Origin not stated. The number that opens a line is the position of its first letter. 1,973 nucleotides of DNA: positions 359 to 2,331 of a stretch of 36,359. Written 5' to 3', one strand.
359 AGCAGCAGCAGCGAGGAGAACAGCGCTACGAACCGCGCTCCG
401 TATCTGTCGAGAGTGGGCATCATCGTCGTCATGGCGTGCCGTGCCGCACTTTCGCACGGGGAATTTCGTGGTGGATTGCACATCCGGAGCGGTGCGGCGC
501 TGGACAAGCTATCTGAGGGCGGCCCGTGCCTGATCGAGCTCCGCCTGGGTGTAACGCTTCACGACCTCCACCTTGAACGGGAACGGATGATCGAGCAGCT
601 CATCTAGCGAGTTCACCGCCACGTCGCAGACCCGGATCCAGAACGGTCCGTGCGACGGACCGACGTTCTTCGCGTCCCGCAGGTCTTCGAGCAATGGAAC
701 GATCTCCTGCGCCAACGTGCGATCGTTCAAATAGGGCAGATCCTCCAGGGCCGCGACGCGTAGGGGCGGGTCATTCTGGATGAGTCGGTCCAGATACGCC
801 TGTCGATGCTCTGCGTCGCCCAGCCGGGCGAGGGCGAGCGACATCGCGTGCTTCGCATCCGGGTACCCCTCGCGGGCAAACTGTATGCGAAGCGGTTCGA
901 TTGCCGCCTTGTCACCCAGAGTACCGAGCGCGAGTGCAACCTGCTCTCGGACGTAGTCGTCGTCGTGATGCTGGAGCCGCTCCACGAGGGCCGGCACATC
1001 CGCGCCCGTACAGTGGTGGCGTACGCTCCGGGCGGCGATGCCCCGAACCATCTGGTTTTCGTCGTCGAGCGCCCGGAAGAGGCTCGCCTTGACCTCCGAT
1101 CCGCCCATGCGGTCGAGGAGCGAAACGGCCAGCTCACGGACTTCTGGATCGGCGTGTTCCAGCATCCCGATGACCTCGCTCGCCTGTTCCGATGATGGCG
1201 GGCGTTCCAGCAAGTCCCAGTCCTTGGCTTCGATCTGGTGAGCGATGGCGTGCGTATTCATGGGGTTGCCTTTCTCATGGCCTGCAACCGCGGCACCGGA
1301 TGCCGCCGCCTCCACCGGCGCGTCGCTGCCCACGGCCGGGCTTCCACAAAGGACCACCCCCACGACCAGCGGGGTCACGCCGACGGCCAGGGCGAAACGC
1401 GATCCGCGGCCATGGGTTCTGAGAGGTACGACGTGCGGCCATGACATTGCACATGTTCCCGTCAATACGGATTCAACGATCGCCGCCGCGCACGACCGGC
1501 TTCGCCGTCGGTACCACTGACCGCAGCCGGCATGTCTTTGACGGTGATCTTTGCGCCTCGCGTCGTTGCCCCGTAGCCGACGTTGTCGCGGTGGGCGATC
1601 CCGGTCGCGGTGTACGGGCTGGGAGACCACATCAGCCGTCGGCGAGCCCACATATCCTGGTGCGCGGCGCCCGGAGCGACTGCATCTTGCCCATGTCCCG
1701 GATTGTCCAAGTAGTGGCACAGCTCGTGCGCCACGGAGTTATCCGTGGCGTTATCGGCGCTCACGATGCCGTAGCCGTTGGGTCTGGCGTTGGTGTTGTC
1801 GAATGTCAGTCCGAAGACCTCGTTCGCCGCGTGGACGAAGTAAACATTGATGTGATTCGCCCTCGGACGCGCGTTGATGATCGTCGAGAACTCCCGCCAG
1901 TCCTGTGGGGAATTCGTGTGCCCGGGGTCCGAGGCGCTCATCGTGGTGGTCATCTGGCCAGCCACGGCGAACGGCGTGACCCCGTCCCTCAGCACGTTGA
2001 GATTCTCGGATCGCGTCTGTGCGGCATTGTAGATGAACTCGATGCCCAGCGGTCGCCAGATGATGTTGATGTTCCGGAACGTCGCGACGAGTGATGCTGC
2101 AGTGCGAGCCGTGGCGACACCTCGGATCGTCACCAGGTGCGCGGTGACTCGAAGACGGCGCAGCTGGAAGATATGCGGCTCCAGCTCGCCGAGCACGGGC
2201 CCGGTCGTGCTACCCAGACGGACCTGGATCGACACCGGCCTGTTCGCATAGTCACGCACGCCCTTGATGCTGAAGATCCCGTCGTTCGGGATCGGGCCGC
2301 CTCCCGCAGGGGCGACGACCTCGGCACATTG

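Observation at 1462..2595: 377-aa HExxH protein with near-metzincin spacing and no export signal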

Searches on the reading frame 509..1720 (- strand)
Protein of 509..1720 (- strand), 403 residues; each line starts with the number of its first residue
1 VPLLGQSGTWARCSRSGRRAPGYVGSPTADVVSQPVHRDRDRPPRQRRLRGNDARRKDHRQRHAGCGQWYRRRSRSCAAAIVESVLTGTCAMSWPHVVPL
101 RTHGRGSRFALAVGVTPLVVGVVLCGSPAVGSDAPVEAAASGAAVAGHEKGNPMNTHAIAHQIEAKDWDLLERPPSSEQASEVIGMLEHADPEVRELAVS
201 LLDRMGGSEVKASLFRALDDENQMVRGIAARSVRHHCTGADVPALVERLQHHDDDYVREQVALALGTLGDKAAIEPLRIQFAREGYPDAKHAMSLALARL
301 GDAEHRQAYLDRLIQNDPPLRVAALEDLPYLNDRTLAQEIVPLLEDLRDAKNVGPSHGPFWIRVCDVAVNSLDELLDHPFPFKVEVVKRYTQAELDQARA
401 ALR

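Call 5: search_protein_families(library=pfam, proteins=[window:509-1720:-], max_evalue=0.01)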
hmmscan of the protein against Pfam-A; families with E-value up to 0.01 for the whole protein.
window:509-1720:- (403 aa): 4 families
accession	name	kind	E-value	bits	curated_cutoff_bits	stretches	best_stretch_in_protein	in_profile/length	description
PF13646.12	HEAT_2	-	3.8e-19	69.2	27.7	2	186-266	7-88/88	HEAT repeats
PF02985.28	HEAT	-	1.2e-09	38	23.5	0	242-270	2-29/31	HEAT repeat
PF13513.12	HEAT_EZ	-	2.6e-06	28.3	27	0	242-268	30-55/55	HEAT-like repeat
PF03130.22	HEAT_PBS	-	0.00015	22.4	20.9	1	257-278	1-22/27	PBS lyase HEAT-like repeat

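Call 6: search_protein_families(library=ncbifam, proteins=[window:509-1720:-], max_evalue=0.01)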
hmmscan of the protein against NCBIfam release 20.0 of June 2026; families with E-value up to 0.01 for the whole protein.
window:509-1720:- (403 aa): 7 families
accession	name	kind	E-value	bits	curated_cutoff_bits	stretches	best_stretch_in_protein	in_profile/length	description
NF058502.1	phyc_lyase_CpcE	equivalog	1.8e-07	31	330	1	229-278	62-110/260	C-phycocyanin alpha-cysteine-84 phycocyanobilin lyase subunit CpcE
NF010374.0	PRK13800.1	equivalog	6.5e-07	28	1196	1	93-261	535-705/898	fumarate reductase/succinate dehydrogenase flavoprotein subunit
NF045915.1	PhycobilmeDegNblB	equivalog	3e-06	26.9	300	1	248-315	137-202/214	phycobilisome degradation protein NblB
TIGR02270.1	TIGR02270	subfamily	5.5e-06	25.7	206.8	1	180-306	119-244/410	TIGR02270 family protein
NF058505.1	phyc_lyase_CpeY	equivalog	0.0001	21.1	600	1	244-309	340-406/419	C-phycoerythrin alpha-cysteine-82 phycoerythrobilin lyase CpeY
NF045662.1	DVU0298_fam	equivalog_domain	0.0012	18.5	75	0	180-225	147-191/213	DVU0298 family protein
NF007244.0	PRK09687.1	equivalog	0.0072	15.6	275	1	189-326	65-216/285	putative lyase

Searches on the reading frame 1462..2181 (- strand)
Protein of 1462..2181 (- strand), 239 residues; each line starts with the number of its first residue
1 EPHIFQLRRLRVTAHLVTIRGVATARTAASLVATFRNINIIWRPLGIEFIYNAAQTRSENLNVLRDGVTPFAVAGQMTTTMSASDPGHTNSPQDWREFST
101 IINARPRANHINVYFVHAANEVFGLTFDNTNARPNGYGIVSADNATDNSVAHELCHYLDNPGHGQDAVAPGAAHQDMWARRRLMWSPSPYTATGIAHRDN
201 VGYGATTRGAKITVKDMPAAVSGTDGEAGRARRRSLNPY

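Call 44: predict_structure(alignment_id=A2)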
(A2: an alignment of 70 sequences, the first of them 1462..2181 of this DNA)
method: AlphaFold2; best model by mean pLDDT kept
length: 239 residues; sequences in the alignment: 70
mean_pLDDT: 89.1   pTM: 0.89
mean pLDDT of the five models: 89.1, 88.8, 86.8, 86.2, 84.3
residues with pLDDT >= 90: 147; 70-90: 75; 50-70: 16; < 50: 1
segments of 3 or more residues with pLDDT < 50: none
pLDDT, mean of each block of 10 residues (from residue 1): 76 98 98 98 96 98 72 94 81 90 95 98 93 90 97 97 76 75 85 82 79 89 90 93
secondary structure, 60 per line:
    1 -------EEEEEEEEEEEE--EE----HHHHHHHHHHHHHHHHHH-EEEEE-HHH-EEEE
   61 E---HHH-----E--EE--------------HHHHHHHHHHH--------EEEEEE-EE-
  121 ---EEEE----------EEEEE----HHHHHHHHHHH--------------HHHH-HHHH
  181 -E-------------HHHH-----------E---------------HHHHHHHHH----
elements in order: E8-19 H28-45 E47-51 E57-61 H92-102 E111-116 E124-127 E138-142 H147-157 H172-175 H177-180 H196-199 H227-235

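Call 46: fold_search(model_id=the predicted structure, library=pdb)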
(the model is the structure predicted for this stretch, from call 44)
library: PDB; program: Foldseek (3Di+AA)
matches with E <= 10: 639; with E <= 0.001: 63
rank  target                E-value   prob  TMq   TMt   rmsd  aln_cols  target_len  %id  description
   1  4dd8_A                1.4e-06  1.00  0.53  0.61   5.4       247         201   12  ADAM-8 metalloproteinase domain with bound batimastat (released 2012-06-06)
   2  4dd8_C                1.6e-06  1.00  0.44  0.51   7.6       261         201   11  ADAM-8 metalloproteinase domain with bound batimastat (released 2012-06-06)
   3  3lum_A                2.2e-06  1.00  0.48  0.44   9.5       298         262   16  Structure of ulilysin mutant M290L (released 2010-03-02)
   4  4dd8_D                3.4e-06  1.00  0.49  0.56   7.4       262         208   11  ADAM-8 metalloproteinase domain with bound batimastat (released 2012-06-06)
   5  2cki_A                4.7e-06  1.00  0.47  0.44   9.5       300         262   14  Structure of Ulilysin, a member of the pappalysin family of metzincin metalloendopeptidases. (released 2006-05-09)
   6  2j83_A                6.9e-06  1.00  0.48  0.45   9.4       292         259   14  Ulilysin metalloprotease in complex with batimastat. (released 2006-12-19)
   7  4dd8_B                1.0e-05  1.00  0.49  0.56   7.3       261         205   12  ADAM-8 metalloproteinase domain with bound batimastat (released 2012-06-06)
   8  6r7w_A                2.2e-05  1.00  0.48  0.43   8.2       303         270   13  Tannerella forsythia mature mirolysin in complex with a cleaved peptide. (released 2019-11-13)
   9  3dsl_A                2.7e-05  1.00  0.46  0.29   8.9       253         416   11  The Three-dimensional Structure of Bothropasin, the Main Hemorrhagic Factor from Bothrops jararaca venom. (released 2008-10-21)
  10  9clp_A                3.2e-05  1.00  0.47  0.29   7.5       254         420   12  Structure of ecarin from the venom of Kenyan saw-scaled viper in complex with the Fab of neutralizing antibody H11 (released 2024-09-11)
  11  4j4m_A                3.2e-05  1.00  0.46  0.54   6.2       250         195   11  Crystal structure of TM-1, a Trimeresurus mucrosquamatus venom metalloproteinase (released 2013-07-10)
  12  2aig                  4.7e-05  1.00  0.48  0.56   6.5       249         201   13  ADAMALYSIN II WITH PEPTIDOMIMETIC INHIBITOR POL647 (released 1998-04-15)
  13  2rjp_D                5.1e-05  1.00  0.47  0.41   6.7       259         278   11  Crystal structure of ADAMTS4 with inhibitor bound (released 2007-12-11)
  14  3hy9_B                5.7e-05  1.00  0.47  0.50   7.9       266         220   11  Crystal Structure of the Catalytic Domain of ADAMTS-5 in Complex with an Amino-2-indanol compound (released 2009-07-07)
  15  3gbo                  6.1e-05  1.00  0.50  0.58   6.4       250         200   12  Crystal structure of BmooMPalpha-I, a non-hemorrhagic metalloproteinase isolated from Bothrops moojeni snake venom (released 2009-09-22)
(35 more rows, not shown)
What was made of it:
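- On Metzincin clan (MA(M)): Its top 50 Foldseek PDB hits are all metzincins at probability 1.00 (ADAM-8, ulilysin, mirolysin, adamalysins, ADAMTS, PAPP-A, fragilysin) (calls 44, 46).
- Closest known: Adamalysin/reprolysin. Same: Foldseek gives probability 1.00 and TM up to 0.61 to ADAM-8 (call 46).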
